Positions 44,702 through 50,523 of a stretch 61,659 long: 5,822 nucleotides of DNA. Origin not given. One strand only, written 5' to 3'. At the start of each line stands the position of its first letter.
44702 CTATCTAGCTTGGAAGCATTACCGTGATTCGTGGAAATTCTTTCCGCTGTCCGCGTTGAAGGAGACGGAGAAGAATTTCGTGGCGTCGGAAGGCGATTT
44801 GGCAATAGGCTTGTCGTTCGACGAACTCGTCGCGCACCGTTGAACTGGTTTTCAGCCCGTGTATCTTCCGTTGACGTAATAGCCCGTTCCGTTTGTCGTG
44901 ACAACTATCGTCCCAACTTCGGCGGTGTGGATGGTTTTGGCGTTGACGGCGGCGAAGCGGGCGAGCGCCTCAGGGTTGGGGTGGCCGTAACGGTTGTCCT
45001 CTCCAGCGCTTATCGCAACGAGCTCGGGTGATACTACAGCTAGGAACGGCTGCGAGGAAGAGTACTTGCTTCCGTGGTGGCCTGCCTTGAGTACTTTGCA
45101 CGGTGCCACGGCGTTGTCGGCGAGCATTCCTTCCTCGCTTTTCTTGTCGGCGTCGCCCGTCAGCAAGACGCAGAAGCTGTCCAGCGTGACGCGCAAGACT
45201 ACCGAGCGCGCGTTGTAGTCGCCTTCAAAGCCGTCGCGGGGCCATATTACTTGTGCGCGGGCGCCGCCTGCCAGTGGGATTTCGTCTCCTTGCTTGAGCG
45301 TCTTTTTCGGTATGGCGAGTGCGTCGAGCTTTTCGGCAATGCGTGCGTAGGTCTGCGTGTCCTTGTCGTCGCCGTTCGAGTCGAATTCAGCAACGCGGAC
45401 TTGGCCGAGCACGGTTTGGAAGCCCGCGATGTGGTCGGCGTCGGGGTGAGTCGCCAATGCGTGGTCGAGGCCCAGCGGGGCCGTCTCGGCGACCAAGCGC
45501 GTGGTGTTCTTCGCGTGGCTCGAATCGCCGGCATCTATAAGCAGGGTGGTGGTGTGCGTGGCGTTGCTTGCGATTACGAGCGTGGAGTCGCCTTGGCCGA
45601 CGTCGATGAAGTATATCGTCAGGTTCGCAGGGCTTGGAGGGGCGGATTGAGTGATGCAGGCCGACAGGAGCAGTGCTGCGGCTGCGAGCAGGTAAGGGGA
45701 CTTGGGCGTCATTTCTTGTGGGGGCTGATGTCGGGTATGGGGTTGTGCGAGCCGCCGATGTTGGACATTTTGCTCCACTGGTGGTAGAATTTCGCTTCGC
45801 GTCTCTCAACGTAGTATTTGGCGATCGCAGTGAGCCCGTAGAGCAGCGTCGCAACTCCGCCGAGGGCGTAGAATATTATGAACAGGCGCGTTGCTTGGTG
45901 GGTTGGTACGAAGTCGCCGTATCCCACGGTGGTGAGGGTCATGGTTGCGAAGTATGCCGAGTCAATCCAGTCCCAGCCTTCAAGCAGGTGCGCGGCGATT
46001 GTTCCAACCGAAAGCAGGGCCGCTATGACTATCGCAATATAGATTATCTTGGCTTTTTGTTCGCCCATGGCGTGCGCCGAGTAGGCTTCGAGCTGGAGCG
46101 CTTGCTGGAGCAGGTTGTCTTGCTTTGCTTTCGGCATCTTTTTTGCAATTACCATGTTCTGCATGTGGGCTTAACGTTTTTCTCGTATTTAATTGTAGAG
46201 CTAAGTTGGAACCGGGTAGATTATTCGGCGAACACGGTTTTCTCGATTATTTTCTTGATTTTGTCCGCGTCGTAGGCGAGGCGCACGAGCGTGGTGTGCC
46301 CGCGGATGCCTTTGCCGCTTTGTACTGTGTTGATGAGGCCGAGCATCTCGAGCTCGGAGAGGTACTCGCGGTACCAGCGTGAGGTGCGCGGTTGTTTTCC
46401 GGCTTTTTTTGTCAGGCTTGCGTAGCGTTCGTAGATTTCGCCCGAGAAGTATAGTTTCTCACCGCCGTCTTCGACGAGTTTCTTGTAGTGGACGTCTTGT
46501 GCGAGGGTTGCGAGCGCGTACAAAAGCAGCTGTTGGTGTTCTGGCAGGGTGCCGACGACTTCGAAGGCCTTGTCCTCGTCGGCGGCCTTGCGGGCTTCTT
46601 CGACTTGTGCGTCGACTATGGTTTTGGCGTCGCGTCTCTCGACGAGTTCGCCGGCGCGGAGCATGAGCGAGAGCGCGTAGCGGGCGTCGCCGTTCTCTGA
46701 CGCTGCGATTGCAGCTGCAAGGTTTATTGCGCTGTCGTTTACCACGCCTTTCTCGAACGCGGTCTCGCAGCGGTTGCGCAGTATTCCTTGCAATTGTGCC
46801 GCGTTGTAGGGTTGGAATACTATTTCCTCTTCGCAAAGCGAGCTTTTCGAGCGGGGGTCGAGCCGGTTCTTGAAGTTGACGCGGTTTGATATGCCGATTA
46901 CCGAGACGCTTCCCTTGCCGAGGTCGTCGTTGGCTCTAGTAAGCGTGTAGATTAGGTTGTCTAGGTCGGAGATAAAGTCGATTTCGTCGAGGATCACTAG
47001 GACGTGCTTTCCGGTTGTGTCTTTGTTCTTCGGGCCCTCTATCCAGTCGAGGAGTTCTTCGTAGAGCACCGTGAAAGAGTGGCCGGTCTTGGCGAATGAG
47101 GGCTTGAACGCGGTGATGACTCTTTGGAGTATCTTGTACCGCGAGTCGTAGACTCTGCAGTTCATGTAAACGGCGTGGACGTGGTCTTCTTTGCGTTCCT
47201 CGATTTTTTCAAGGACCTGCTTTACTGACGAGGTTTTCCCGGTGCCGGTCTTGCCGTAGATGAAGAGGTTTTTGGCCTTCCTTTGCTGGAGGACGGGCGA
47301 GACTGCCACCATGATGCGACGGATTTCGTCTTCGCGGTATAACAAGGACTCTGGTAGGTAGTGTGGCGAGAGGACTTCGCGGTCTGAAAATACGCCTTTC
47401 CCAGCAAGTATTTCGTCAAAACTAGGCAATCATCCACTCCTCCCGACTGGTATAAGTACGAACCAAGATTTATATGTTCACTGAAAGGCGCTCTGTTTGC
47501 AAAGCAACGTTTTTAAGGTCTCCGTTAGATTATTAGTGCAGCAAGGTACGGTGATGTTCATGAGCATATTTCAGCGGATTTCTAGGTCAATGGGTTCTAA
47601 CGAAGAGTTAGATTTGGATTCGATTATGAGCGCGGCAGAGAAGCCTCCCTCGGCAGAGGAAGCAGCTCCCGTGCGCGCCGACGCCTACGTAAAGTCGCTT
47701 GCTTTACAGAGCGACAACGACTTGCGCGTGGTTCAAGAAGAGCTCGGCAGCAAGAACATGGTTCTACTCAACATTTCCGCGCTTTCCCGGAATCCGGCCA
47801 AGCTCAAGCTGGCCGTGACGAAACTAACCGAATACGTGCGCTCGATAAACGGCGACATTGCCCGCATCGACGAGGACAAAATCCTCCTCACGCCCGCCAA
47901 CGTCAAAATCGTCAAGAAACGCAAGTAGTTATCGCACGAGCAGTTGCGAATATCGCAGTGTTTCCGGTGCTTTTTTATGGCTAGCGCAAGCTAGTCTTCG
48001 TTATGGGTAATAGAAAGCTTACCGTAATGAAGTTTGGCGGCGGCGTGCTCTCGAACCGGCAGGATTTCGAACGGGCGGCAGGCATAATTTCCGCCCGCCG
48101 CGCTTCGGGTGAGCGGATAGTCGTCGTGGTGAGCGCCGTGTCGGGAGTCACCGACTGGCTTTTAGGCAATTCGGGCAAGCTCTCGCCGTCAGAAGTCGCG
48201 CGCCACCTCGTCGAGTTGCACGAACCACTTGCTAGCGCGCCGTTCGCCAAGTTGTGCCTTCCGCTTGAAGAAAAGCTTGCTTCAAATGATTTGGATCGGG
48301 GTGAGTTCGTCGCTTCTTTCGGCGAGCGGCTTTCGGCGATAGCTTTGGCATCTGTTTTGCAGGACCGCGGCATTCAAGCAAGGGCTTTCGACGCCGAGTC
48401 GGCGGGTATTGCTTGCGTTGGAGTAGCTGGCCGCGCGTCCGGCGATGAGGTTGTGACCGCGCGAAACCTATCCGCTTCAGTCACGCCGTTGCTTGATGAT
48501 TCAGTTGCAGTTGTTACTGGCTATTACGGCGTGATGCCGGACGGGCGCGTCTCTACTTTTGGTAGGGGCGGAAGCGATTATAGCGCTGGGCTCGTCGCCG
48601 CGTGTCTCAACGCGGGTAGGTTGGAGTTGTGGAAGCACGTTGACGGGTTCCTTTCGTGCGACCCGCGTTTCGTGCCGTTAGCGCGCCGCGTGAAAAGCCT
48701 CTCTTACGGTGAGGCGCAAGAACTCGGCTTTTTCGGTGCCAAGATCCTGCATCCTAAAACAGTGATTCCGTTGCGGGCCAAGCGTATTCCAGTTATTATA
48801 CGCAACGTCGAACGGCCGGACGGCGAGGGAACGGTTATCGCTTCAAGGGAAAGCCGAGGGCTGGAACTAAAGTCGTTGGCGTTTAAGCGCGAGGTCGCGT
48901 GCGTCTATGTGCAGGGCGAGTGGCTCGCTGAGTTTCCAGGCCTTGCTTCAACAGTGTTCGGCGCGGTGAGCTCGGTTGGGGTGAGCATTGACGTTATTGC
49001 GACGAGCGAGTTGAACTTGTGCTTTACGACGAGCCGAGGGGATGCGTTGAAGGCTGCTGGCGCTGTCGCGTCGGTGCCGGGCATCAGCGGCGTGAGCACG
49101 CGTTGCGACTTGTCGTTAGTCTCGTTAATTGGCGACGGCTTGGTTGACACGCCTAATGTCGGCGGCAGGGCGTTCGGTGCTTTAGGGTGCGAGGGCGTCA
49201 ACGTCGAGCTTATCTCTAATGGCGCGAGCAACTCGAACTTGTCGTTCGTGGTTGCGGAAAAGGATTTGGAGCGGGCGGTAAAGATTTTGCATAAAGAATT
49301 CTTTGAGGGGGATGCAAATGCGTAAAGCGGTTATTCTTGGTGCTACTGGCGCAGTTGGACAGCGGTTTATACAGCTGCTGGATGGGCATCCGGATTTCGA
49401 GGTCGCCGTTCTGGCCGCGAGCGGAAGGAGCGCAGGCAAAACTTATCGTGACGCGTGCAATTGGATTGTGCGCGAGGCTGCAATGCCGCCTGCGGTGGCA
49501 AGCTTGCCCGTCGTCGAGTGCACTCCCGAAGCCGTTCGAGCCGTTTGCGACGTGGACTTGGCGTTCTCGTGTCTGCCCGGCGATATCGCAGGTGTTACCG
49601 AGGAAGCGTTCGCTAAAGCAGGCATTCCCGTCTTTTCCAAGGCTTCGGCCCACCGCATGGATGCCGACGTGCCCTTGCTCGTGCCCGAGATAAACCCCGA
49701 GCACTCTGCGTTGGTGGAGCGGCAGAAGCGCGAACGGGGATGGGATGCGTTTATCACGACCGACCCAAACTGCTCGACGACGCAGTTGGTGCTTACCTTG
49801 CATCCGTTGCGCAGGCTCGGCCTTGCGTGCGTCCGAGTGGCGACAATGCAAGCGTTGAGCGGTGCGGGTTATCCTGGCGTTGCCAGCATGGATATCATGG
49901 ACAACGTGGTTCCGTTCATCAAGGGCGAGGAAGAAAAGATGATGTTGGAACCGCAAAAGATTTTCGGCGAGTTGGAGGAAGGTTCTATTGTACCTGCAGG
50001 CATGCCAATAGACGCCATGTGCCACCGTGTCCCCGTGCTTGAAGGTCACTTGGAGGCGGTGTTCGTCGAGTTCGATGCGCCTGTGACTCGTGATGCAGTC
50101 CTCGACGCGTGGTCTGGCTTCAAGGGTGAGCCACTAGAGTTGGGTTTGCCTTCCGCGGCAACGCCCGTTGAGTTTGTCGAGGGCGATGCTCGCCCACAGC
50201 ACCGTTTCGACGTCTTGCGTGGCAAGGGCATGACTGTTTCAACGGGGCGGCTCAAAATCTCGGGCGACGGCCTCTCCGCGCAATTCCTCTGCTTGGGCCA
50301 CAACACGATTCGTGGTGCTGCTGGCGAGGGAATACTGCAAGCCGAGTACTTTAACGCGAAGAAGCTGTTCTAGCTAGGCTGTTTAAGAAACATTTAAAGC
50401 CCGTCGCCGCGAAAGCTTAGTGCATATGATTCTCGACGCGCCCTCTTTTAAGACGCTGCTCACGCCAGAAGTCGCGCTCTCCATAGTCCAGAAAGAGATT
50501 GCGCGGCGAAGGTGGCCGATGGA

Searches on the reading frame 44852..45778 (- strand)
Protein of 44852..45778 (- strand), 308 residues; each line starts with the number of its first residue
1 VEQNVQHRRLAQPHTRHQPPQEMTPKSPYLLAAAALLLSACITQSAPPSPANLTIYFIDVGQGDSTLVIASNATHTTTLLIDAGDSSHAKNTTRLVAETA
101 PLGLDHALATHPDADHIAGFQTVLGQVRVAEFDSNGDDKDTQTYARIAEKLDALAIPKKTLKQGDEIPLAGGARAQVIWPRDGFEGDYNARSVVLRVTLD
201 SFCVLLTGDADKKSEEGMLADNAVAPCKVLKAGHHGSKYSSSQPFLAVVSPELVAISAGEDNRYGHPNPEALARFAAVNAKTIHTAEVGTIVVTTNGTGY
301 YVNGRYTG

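Call 23: search_protein_families(library=pfam, proteins=[window:44852-45778:-], max_evalue=0.00001)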
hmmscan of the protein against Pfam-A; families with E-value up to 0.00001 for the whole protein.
window:44852-45778:- (308 aa): 1 family
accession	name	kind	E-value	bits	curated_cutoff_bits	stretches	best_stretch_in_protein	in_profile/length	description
PF00753.33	Lactamase_B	-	8.1e-11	42.7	22.7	1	59-253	2-189/196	Metallo-beta-lactamase superfamily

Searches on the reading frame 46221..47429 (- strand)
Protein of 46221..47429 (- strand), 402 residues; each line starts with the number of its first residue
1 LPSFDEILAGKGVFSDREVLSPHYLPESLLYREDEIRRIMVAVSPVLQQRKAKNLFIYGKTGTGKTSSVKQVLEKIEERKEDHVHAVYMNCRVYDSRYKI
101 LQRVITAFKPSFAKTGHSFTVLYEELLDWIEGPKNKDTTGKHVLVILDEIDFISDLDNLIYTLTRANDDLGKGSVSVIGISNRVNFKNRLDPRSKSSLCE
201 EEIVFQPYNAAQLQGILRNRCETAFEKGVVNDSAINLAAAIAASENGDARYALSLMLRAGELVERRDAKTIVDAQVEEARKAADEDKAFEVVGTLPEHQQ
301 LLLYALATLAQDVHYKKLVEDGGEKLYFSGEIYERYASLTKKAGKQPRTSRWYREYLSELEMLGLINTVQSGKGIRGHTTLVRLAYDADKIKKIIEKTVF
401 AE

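Call 23: search_protein_families(library=pfam, proteins=[window:46221-47429:-], max_evalue=0.00001)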
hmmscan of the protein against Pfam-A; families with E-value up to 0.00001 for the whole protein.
window:46221-47429:- (402 aa): 6 families
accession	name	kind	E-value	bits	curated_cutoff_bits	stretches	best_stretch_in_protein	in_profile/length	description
PF09079.17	Cdc6_C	-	4.6e-21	75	25.1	1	290-393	1-95/96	CDC6, C terminal winged helix domain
PF22703.2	Cdc6_lid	-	3.3e-18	65.7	27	1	216-280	3-67/68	Cdc6 AAA+ ATPase-type lid domain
PF13401.12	AAA_22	-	2e-12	48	27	1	51-172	4-115/130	AAA domain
PF13191.12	AAA_16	-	2.4e-10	41.6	32.6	1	29-108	2-73/167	AAA ATPase domain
PF01637.24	ATPase_2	-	3.1e-06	27.6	33.2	1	32-166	4-138/225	ATPase domain predominantly from Archaea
PF22606.2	Cdc6-ORC-like_ATPase_lid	-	7.6e-06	26.2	27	0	208-264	1-57/60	Cdc6/ORC-like, ATPase lid domain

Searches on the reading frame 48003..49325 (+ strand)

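Call 24: search_protein_families(library=pfam, proteins=[window:48003-49325:+], max_evalue=0.00001)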
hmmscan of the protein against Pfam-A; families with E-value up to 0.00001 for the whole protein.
window:48003-49325:+ (440 aa): 3 families
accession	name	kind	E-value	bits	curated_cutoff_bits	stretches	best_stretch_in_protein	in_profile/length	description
PF00696.33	AA_kinase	-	3.5e-46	158.3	24.9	1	5-268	1-234/234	Amino acid kinase family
PF22468.2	ACT_9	-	5.3e-30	103.4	27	2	373-433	1-61/61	ACT domain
PF13840.12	ACT_7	-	5.9e-10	39.3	27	1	367-431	3-65/65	ACT domain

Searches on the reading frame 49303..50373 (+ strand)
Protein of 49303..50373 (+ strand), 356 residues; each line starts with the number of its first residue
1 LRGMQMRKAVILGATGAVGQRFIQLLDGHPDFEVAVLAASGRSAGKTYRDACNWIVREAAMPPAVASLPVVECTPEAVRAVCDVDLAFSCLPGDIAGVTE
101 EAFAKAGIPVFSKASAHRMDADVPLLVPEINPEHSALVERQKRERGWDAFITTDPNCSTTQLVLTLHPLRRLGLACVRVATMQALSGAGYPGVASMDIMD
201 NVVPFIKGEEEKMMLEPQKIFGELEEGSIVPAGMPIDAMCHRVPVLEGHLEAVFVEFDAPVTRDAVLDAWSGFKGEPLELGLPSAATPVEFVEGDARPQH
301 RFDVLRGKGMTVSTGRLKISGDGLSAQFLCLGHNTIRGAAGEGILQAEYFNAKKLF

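Call 24: search_protein_families(library=pfam, proteins=[window:49303-50373:+], max_evalue=0.00001)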
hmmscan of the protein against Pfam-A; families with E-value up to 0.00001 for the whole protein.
window:49303-50373:+ (356 aa): 2 families
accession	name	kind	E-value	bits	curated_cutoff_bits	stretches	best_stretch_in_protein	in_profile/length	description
PF01118.30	Semialdhyde_dh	-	9.2e-31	107.2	26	1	9-135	2-118/121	Semialdehyde dehydrogenase, NAD binding domain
PF02774.23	Semialdhyde_dhC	-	4.3e-25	89.4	26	1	166-336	1-183/184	Semialdehyde dehydrogenase, dimerisation domain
